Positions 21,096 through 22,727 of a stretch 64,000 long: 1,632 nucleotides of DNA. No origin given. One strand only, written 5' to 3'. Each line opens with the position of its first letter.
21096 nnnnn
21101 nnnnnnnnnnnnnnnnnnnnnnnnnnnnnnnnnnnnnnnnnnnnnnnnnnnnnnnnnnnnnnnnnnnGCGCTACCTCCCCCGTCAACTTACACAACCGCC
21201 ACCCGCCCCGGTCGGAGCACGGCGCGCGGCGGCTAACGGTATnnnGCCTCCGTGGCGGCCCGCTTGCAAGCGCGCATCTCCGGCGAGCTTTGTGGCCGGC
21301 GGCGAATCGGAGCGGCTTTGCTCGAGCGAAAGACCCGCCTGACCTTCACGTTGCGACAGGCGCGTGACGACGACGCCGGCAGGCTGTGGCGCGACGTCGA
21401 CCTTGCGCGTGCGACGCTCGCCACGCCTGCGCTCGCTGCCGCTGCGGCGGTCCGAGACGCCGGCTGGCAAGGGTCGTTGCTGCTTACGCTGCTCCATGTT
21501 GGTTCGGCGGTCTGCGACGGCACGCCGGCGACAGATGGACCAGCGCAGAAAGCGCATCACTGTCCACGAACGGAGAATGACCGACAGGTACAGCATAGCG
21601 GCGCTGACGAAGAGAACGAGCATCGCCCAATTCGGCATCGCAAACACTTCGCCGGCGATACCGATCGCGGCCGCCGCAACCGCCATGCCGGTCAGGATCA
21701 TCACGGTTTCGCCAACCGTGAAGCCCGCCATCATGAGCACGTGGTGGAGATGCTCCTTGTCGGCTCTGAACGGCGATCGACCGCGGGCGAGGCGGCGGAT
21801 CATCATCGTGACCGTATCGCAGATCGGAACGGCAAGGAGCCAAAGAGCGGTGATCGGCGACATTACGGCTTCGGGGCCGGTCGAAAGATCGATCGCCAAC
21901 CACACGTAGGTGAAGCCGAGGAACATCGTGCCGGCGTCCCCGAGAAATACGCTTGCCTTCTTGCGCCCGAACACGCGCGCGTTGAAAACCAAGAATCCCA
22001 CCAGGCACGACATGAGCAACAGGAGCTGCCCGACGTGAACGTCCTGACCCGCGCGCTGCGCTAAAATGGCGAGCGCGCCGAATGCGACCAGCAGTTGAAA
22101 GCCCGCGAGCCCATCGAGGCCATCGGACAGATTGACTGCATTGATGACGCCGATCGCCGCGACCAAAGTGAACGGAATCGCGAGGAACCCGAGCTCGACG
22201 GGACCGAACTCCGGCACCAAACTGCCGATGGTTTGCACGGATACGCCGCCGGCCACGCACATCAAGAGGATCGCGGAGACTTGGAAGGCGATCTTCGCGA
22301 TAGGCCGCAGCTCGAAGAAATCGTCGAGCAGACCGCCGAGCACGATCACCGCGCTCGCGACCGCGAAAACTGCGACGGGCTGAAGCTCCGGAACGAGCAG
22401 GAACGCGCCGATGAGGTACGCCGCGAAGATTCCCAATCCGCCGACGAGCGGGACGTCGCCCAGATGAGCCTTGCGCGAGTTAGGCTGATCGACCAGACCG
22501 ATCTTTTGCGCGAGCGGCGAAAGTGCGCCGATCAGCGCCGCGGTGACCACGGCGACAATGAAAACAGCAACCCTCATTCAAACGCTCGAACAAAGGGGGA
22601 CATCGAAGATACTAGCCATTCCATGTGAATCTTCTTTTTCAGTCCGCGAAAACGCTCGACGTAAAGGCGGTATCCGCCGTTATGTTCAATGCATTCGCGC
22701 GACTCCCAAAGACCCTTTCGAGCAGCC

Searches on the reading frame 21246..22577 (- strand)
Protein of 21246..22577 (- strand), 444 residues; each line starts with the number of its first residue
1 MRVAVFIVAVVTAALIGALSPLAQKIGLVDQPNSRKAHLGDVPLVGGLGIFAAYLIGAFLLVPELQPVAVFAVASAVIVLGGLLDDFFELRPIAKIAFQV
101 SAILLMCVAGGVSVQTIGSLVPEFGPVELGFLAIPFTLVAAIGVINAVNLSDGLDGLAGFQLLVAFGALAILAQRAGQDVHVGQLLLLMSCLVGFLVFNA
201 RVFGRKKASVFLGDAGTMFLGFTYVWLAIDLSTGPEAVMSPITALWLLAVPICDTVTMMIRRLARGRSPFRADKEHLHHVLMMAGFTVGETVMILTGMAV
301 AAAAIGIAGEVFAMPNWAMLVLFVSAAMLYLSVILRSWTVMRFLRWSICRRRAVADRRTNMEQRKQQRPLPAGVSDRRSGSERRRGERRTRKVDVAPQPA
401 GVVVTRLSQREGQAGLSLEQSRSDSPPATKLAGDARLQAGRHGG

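Call 13: search_protein_families(library=ncbifam, proteins=[window:21246-22577:-], max_evalue=0.00001)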
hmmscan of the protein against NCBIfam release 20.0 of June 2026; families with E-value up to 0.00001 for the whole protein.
window:21246-22577:- (444 aa): 3 families
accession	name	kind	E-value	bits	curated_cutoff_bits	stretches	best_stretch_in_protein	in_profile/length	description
TIGR02380.1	ECA_wecA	exception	5.1e-81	272.5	326.05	1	6-345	5-344/346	UDP-N-acetylglucosamine--undecaprenyl-phosphate N-acetylglucosaminephosphotransferase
NF053644.1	MraY_archaea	equivalog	2.7e-24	86.1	450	1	95-307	153-340/340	pseudomurein biosynthesis MraY family phospho-N-acetylmuramoyl-pentapeptide-transferase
TIGR00445.1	mraY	equivalog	2.7e-11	43.5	192.05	1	30-229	24-243/321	phospho-N-acetylmuramoyl-pentapeptide-transferase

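Call 14: list_cluster_members(proteins=[window:21246-22577:-, window:37758-38897:-, window:38903-40030:-, window:43139-44335:-, window:45116-46468:-, window:46486-47556:-, window:34657-35418:-, window:23269-23796:+, window:32987-33757:+, window:36397-36942:+])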
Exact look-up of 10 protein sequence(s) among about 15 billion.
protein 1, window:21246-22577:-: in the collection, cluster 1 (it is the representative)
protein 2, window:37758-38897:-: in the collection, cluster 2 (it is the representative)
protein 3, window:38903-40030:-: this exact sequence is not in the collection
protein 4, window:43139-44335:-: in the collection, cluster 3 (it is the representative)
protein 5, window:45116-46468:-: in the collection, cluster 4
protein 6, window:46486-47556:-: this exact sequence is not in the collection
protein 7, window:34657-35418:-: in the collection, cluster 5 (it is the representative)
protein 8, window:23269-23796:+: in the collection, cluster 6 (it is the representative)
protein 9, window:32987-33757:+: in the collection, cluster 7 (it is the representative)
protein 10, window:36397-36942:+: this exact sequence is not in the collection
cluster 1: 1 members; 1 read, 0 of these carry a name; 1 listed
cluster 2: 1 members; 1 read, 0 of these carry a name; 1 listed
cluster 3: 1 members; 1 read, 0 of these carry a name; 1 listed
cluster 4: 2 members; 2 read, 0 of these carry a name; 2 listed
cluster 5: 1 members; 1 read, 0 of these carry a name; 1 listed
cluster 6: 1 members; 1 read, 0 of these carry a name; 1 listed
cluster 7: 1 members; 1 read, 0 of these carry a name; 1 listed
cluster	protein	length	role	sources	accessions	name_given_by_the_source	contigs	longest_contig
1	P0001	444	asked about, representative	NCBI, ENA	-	-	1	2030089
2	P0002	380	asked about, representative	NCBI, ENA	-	-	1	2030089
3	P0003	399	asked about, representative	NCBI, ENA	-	-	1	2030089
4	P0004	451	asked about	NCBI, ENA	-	-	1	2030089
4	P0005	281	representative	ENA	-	-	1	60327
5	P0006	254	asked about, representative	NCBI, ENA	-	-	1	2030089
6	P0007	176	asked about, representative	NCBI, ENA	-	-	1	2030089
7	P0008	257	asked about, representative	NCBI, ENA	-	-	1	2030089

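Call 42: find_encoding_contigs(protein=P0005, flank=10000, max_places=5)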
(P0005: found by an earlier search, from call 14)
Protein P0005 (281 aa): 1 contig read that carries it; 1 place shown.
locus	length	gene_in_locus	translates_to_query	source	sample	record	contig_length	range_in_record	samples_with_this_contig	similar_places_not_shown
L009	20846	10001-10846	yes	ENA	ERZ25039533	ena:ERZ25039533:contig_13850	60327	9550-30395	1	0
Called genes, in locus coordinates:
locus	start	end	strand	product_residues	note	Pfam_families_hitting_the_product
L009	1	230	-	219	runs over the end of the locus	PF01370:Epimerase, PF16363:GDP_Man_Dehyd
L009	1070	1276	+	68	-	PF01370:Epimerase (weak)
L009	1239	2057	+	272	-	-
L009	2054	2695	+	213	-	-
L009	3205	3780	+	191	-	-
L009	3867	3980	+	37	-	-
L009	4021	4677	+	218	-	-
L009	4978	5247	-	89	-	-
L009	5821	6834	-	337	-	-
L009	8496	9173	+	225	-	-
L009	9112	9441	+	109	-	PF01061:ABC2_membrane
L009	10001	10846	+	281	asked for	PF14524:Wzt_C (weak)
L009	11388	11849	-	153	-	PF00589:Phage_integrase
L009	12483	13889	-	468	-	PF01565:FAD_binding_4, PF08031:BBE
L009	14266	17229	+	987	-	PF03704:BTAD, PF13191:AAA_16 (weak), PF20703:nSTAND1 (weak), PF13401:AAA_22 (weak), PF25872:HTH_77, PF13424:TPR_12 (weak)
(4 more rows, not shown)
